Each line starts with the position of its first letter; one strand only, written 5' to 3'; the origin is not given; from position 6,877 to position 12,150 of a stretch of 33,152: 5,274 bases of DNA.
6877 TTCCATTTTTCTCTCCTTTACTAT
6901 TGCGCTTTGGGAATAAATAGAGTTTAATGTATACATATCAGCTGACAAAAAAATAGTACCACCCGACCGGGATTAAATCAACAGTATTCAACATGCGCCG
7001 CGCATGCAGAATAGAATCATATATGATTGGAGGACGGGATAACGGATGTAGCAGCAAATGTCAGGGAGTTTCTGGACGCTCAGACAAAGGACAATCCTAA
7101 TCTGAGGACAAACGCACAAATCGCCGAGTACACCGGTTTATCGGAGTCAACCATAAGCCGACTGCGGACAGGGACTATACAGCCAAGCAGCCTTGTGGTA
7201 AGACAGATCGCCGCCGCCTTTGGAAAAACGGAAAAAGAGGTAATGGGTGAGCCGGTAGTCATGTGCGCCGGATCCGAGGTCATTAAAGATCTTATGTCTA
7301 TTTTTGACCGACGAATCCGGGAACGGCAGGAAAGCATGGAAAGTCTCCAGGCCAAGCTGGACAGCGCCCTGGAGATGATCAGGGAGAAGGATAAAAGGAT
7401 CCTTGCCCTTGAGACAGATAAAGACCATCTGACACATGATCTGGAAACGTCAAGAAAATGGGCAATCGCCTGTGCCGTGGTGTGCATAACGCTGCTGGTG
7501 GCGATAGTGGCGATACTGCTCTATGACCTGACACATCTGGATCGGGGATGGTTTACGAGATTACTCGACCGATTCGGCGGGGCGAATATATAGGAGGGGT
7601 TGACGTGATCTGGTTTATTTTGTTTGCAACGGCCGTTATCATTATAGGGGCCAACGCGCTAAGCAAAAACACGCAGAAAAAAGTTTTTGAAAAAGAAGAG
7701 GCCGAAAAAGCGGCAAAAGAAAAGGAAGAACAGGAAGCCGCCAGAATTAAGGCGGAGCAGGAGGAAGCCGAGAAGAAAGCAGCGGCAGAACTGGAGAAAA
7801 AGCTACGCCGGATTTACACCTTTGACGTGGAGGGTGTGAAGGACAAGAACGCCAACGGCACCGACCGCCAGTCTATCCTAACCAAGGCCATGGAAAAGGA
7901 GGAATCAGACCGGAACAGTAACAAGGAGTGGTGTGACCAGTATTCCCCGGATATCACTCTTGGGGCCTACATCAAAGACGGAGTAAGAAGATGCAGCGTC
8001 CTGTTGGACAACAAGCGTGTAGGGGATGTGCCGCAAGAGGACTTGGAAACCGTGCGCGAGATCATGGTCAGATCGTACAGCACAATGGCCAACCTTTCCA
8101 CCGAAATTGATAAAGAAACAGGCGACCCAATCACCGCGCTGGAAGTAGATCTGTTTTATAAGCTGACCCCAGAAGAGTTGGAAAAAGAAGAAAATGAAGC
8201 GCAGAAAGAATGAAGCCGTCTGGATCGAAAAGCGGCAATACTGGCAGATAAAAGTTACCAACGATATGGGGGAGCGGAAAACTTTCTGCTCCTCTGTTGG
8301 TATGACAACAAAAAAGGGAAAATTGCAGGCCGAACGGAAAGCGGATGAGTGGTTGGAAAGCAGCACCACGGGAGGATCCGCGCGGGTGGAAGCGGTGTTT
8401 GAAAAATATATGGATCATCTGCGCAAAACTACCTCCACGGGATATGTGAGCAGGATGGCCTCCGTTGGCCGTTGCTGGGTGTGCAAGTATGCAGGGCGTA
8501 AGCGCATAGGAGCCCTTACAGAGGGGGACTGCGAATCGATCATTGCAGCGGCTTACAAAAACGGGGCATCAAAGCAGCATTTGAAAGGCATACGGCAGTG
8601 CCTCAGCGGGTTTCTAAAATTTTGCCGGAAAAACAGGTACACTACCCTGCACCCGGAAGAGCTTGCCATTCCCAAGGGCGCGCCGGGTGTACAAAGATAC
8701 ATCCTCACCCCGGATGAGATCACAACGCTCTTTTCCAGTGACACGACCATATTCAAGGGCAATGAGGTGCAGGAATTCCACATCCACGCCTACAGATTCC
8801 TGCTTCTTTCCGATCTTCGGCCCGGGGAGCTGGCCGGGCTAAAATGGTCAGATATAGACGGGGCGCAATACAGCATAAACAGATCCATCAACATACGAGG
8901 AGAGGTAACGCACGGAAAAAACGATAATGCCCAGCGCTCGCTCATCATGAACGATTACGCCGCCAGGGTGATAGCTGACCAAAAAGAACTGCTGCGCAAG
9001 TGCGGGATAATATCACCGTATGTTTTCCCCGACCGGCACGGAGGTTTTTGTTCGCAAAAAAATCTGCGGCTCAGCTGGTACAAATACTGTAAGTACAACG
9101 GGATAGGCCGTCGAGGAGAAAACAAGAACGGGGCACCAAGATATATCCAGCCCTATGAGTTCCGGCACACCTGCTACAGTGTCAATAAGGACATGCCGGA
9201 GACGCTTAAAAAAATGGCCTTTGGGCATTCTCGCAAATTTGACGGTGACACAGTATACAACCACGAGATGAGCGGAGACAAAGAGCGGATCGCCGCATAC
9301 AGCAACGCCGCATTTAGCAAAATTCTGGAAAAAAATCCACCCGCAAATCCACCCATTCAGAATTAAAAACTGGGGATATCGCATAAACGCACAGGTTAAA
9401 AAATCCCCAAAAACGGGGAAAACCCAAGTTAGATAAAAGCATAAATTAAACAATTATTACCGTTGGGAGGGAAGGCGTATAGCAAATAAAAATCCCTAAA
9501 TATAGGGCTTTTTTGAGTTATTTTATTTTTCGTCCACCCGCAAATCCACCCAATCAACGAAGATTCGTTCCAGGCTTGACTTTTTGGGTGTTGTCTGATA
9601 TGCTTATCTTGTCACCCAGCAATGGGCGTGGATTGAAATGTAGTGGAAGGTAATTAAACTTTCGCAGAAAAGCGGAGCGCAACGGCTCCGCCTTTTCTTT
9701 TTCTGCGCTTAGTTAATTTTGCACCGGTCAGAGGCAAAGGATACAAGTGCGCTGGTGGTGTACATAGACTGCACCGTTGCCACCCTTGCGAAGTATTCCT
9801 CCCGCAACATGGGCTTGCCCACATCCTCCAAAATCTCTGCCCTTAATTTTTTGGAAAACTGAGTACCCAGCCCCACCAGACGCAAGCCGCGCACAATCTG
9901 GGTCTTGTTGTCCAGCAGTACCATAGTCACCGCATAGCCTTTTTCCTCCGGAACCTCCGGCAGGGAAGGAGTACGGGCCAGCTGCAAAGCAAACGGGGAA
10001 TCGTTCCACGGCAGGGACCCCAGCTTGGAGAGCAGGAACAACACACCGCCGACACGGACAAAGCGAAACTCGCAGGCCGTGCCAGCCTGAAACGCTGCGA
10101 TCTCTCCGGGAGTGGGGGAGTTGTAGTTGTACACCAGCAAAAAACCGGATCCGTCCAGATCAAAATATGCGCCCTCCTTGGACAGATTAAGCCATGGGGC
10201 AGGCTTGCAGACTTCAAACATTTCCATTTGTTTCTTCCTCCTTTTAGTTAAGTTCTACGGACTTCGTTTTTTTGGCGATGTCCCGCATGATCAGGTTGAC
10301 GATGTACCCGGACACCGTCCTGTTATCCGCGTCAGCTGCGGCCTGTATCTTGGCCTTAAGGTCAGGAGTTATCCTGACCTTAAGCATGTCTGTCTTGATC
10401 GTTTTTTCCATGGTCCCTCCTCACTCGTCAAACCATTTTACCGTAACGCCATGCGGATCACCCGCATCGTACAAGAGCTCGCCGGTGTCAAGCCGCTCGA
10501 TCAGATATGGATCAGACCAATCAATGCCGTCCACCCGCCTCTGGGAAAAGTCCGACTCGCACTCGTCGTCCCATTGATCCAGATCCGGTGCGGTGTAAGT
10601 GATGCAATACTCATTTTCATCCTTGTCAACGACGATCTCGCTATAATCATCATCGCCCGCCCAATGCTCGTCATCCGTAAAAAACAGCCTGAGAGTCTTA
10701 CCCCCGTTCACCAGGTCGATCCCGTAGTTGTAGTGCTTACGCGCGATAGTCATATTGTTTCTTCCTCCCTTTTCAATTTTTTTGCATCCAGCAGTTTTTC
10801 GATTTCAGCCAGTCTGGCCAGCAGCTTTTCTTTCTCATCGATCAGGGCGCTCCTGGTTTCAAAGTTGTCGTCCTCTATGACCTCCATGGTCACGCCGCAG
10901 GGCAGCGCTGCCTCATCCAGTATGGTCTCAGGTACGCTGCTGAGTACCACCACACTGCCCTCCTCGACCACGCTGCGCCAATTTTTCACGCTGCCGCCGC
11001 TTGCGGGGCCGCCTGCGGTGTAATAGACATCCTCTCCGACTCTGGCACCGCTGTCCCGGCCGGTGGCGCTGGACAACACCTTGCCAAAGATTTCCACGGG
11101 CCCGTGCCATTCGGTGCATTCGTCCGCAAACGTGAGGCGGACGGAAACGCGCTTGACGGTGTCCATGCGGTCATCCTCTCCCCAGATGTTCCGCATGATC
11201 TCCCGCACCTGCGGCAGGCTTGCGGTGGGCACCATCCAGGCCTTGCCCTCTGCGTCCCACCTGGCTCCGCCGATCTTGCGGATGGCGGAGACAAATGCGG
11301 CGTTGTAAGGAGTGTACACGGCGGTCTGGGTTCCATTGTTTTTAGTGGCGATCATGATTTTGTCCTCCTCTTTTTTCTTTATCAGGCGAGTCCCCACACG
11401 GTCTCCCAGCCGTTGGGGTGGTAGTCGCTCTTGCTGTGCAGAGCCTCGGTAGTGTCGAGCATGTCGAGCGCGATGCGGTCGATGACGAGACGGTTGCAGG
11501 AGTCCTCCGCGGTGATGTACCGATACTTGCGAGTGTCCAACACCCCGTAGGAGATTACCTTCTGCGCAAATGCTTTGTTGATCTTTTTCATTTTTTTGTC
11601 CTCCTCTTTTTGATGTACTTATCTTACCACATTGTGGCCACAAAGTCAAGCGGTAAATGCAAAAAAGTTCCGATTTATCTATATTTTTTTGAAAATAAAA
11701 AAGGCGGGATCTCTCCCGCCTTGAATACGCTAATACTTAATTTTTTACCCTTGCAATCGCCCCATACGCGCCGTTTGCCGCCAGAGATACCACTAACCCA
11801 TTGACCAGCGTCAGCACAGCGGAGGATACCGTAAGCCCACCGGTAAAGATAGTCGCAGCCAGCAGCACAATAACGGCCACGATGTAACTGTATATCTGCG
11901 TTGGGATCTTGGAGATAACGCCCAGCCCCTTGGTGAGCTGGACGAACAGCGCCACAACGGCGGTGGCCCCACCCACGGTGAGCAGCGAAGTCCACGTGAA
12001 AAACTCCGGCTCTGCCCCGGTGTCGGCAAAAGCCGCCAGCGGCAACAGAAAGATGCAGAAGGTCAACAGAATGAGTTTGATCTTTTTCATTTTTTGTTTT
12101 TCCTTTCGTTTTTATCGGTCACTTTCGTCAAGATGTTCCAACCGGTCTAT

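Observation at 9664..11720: Autonomous five-gene cassette between lysis genes and attP: candidate uncharacterised prophage-expressed system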

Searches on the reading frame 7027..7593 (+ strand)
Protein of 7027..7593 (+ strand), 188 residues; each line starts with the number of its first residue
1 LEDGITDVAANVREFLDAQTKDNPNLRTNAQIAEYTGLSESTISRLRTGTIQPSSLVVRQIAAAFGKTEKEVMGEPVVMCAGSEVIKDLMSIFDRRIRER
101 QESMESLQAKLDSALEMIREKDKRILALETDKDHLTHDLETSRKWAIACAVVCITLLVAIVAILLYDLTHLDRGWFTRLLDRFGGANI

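Call 64: search_protein_families(library=pfam, proteins=[window:7027-7593:+], max_evalue=0.01)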
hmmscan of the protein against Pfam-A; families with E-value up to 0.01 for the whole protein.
window:7027-7593:+ (188 aa): 7 families
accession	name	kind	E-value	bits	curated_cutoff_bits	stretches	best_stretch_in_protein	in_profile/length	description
PF01381.28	HTH_3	-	3.5e-07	30.6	23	1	28-71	11-54/55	Helix-turn-helix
PF13560.12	HTH_31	-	0.00022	21.9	27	1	28-69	16-58/64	Helix-turn-helix domain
PF12844.13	HTH_19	-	0.00054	20.2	30.2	1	21-73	8-59/64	Helix-turn-helix domain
PF01022.26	HTH_5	-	0.00088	19.5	22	0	27-45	16-34/47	Bacterial regulatory protein, arsR family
PF23203.1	KIF21A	-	0.0022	18.2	28.5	0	94-137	68-111/161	KIF21A-like domain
PF09339.16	HTH_IclR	-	0.0026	17.9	22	0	23-46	16-38/52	IclR helix-turn-helix domain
PF13384.12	HTH_23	-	0.0049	17.1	24.6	0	28-47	19-38/50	Homeodomain-like domain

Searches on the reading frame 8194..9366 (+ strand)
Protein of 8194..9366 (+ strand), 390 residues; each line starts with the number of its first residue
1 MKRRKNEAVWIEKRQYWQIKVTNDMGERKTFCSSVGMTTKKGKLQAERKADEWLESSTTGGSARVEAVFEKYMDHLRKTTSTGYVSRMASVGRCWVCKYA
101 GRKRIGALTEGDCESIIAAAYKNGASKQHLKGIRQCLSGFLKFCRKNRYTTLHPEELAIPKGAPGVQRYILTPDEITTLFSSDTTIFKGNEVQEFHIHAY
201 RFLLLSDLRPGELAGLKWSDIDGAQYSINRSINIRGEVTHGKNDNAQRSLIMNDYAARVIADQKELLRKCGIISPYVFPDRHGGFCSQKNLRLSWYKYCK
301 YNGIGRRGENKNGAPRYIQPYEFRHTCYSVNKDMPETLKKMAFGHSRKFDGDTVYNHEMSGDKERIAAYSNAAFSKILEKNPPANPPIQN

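Call 64: search_protein_families(library=pfam, proteins=[window:8194-9366:+], max_evalue=0.01)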
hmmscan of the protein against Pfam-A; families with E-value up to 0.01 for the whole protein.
window:8194-9366:+ (390 aa): 1 family
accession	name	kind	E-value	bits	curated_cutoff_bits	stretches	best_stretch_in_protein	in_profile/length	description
PF00589.27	Phage_integrase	-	3.6e-07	30.6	27.1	1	171-348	3-159/172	Phage integrase family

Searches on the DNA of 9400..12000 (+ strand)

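Call 10: search_dna_similar(query=window:9400-12000:+, collection=phages, mode=distant, max_rows=20)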
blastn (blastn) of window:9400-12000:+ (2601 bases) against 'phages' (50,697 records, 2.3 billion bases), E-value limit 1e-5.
No match.
